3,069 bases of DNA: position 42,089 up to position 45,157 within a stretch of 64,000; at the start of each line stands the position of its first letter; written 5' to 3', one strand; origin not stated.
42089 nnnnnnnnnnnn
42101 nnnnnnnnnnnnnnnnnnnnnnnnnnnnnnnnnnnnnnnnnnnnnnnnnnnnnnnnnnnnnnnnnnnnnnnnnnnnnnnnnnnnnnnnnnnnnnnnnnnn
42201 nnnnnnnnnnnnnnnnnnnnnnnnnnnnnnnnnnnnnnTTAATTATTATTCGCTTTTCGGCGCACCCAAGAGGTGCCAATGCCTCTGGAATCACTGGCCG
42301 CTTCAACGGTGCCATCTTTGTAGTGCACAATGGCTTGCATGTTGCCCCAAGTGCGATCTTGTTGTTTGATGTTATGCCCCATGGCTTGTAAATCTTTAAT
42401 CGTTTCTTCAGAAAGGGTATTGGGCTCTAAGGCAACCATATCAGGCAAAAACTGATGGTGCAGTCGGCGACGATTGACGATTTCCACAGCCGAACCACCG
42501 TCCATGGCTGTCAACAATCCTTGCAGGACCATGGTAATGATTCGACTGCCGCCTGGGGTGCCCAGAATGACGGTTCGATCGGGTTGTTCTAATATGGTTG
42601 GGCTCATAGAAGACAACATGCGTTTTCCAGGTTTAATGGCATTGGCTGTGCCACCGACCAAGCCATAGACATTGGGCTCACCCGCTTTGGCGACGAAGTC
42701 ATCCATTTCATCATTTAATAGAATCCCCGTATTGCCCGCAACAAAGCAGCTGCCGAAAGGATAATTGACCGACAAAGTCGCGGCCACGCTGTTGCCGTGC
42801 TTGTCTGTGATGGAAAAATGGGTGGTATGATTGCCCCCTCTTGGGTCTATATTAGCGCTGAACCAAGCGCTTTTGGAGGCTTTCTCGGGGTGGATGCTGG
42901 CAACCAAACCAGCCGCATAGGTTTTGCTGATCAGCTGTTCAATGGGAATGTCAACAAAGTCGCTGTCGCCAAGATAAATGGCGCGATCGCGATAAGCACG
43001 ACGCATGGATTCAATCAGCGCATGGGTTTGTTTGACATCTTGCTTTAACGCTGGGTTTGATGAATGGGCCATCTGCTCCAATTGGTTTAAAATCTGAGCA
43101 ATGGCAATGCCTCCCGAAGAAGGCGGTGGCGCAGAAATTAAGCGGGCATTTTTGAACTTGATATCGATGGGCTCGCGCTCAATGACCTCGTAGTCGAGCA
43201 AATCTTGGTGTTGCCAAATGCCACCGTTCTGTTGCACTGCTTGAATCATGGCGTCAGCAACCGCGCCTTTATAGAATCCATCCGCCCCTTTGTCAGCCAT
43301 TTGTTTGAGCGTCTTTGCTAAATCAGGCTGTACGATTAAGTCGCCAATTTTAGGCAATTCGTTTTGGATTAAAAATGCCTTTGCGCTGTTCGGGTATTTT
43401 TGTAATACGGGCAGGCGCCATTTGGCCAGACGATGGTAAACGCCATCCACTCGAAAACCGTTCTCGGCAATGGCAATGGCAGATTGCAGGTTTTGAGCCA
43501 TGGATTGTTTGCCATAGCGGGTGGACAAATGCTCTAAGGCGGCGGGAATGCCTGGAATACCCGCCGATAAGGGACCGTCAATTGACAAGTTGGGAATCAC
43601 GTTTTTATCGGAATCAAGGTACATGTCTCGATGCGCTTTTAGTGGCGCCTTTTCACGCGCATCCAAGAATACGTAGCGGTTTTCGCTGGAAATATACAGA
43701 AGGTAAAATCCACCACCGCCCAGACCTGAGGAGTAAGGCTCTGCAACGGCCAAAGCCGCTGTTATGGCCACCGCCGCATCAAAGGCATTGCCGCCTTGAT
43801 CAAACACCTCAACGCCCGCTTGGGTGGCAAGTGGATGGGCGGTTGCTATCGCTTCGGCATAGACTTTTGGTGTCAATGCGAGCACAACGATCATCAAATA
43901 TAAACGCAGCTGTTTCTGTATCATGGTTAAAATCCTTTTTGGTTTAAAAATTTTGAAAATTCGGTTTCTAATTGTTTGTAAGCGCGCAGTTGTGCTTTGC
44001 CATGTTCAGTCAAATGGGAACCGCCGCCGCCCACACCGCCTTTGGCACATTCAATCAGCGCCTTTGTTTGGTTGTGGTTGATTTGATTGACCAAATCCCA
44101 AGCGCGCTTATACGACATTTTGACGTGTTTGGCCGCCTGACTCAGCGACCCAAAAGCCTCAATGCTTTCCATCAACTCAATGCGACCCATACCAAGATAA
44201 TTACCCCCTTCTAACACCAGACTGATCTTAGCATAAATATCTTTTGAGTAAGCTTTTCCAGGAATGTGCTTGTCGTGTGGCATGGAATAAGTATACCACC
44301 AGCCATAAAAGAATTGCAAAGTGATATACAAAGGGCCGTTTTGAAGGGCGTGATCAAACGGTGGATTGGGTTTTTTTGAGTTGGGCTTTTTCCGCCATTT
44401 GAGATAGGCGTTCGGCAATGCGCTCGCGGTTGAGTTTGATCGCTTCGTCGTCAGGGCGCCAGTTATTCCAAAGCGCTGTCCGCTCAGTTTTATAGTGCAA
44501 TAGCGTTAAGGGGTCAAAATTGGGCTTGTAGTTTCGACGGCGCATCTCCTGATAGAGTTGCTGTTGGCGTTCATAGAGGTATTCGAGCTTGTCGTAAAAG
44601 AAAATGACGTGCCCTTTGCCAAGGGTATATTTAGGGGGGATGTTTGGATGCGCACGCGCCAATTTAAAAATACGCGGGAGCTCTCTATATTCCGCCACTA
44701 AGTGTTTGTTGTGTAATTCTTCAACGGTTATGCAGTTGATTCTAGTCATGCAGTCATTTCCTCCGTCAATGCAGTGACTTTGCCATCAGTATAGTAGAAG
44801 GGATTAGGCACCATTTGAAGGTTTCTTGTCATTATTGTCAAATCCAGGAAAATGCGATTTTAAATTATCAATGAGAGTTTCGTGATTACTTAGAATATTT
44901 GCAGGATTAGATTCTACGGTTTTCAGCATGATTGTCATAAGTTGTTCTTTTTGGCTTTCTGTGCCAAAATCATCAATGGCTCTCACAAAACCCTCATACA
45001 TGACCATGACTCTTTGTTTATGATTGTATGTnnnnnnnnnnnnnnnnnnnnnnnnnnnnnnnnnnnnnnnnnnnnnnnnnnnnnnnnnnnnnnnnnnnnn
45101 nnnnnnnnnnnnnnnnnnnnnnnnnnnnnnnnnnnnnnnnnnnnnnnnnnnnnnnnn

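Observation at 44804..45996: AT-rich two-gene islet (67-aa ORF plus 251-aa coiled-coil/2-TM protein) with its own upstream region, just beyond the ilvC terminator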

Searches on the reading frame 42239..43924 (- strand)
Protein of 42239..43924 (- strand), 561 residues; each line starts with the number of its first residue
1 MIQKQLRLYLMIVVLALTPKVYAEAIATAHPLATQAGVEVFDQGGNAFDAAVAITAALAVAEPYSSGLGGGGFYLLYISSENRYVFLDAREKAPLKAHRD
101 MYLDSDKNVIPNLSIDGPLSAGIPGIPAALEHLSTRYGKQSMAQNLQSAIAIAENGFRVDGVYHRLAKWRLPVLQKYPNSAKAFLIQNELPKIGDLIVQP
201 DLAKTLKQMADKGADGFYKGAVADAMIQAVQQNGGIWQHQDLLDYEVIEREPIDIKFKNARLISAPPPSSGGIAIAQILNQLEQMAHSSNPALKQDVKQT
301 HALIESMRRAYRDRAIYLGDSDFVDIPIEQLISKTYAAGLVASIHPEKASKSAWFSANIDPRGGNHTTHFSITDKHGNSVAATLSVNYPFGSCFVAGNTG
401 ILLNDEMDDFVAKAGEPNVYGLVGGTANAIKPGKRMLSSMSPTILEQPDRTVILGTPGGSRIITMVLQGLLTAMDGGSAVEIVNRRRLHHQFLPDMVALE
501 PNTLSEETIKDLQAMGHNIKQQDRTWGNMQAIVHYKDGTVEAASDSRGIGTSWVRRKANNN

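Call 4: search_protein_families(library=pfam, proteins=[window:42239-43924:-], max_evalue=1)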
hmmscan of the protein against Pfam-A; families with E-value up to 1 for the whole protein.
window:42239-43924:- (561 aa): 3 families
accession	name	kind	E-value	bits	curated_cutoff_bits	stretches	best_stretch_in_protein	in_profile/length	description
PF01019.26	G_glu_transpept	-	1.7e-155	519.1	27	1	39-549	2-511/512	Gamma-glutamyltranspeptidase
PF01620.22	Pollen_allerg_2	-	0.016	16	28.2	1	23-64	22-64/141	Ribonuclease (pollen allergen)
PF02262.21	Cbl_N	-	0.064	13.7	25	1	287-338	28-79/125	CBL proto-oncogene N-terminal domain 1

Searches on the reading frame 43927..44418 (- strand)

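Call 4: search_protein_families(library=pfam, proteins=[window:43927-44418:-], max_evalue=1)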
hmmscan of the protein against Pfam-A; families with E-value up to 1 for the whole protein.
window:43927-44418:- (163 aa): 1 family
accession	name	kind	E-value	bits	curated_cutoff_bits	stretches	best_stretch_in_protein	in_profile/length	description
PF00126.33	HTH_1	-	0.038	14.4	26.6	1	80-140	4-59/60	Bacterial regulatory helix-turn-helix protein, lysR family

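Call 5: search_protein_families(library=padloc, proteins=[window:43927-44418:-], max_evalue=1)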
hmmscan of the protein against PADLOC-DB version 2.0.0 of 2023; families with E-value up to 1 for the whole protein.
window:43927-44418:- (163 aa): 0 families

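Call 6: search_protein_families(library=phrogs, proteins=[window:43927-44418:-], max_evalue=1)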
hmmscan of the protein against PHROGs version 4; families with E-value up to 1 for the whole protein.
window:43927-44418:- (163 aa): 3 families
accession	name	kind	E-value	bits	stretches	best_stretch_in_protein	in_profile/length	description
phrog_36059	-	unknown function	0.014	16.5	1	94-127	16-49/63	-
phrog_14263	-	unknown function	0.14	13.4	1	88-119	15-46/74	-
phrog_34518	-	unknown function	0.24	11.3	1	94-157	255-319/409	-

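Call 7: search_protein_families(library=ncbifam, proteins=[window:43927-44418:-], max_evalue=1)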
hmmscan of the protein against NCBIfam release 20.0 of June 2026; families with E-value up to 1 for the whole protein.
window:43927-44418:- (163 aa): 4 families
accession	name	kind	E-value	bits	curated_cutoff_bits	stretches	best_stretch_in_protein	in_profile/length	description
TIGR00637.1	ModE_repress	subfamily_domain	3.6e-23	81.5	98.5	1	76-158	3-85/100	ModE molybdate transport repressor domain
NF007957.0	PRK10676.1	equivalog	1.6e-18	66.8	369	1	78-152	20-94/263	molybdenum-dependent transcriptional regulator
NF045990.1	TransRegCbbRRhodb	equivalog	0.017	14.2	450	1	80-158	11-86/304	LysR family regulator CbbR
TIGR04559.1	SoxH_rel_PQQ_2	hypoth_equivalog_domain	0.034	13.6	280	1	68-117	223-272/283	quinoprotein relay system zinc metallohydrolase 2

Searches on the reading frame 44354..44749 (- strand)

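Call 4: search_protein_families(library=pfam, proteins=[window:44354-44749:-], max_evalue=1)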
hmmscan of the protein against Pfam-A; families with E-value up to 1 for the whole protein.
window:44354-44749:- (131 aa): 1 family
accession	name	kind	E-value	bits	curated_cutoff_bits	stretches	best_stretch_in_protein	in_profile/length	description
PF03013.19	Pyr_excise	-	2e-16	60.5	23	1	1-77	1-76/81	Pyrimidine dimer DNA glycosylase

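Call 5: search_protein_families(library=padloc, proteins=[window:44354-44749:-], max_evalue=1)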
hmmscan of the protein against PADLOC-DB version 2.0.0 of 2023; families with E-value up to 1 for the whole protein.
window:44354-44749:- (131 aa): 0 families

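Call 6: search_protein_families(library=phrogs, proteins=[window:44354-44749:-], max_evalue=1)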
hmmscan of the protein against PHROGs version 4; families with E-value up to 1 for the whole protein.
window:44354-44749:- (131 aa): 2 families
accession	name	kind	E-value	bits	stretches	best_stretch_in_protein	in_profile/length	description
phrog_1183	-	DNA, RNA and nucleotide metabolism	6.1e-42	143.7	1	1-124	1-135/139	endonuclease V N-glycosylase UV repair enzyme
phrog_1227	-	DNA, RNA and nucleotide metabolism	0.035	14.3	1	56-122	171-229/268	exonuclease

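Call 7: search_protein_families(library=ncbifam, proteins=[window:44354-44749:-], max_evalue=1)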
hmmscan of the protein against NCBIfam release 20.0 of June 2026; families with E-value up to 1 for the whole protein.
window:44354-44749:- (131 aa): 1 family
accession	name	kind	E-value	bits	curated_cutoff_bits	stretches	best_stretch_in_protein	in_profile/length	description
TIGR02328.1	TIGR02328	hypoth_equivalog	0.1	13.1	121.15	1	51-116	43-107/120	TIGR02328 family protein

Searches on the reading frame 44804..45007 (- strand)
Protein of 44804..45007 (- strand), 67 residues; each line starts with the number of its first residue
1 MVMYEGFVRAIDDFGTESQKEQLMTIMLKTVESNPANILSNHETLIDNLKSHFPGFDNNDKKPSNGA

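Call 4: search_protein_families(library=pfam, proteins=[window:44804-45007:-], max_evalue=1)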
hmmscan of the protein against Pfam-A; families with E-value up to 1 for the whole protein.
window:44804-45007:- (67 aa): 1 family
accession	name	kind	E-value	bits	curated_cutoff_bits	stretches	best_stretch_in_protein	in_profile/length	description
PF16746.10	BAR_3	-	0.13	12.3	31.7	1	5-52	53-100/235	BAR domain of APPL family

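Call 5: search_protein_families(library=padloc, proteins=[window:44804-45007:-], max_evalue=1)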
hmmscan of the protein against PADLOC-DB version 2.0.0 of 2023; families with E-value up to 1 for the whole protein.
window:44804-45007:- (67 aa): 0 families

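Call 6: search_protein_families(library=phrogs, proteins=[window:44804-45007:-], max_evalue=1)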
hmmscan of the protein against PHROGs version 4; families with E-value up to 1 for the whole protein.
window:44804-45007:- (67 aa): 0 families

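Call 7: search_protein_families(library=ncbifam, proteins=[window:44804-45007:-], max_evalue=1)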
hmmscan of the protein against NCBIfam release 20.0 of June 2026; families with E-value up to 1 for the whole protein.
window:44804-45007:- (67 aa): 0 families

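Call 25: list_cluster_members(proteins=[P0001, window:44807-45007:-, window:46015-47028:-, window:44357-44749:-, window:42242-43924:-])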
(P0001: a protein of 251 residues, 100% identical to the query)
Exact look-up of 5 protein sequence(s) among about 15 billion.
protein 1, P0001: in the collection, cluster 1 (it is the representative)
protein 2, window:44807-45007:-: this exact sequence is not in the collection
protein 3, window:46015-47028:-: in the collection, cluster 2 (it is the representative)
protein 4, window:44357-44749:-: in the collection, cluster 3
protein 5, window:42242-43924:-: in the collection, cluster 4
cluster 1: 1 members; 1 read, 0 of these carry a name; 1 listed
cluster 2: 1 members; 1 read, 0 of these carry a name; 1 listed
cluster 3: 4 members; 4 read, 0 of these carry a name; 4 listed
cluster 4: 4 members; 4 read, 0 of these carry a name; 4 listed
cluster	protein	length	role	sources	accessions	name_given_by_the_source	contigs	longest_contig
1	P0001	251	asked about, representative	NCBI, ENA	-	-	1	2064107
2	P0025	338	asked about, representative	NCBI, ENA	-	-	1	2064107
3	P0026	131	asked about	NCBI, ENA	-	-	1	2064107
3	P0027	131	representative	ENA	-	-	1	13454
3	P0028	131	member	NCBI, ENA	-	-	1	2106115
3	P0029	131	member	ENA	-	-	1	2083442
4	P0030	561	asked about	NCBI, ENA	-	-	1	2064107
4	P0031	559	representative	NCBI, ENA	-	-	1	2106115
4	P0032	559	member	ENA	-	-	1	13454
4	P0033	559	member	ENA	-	-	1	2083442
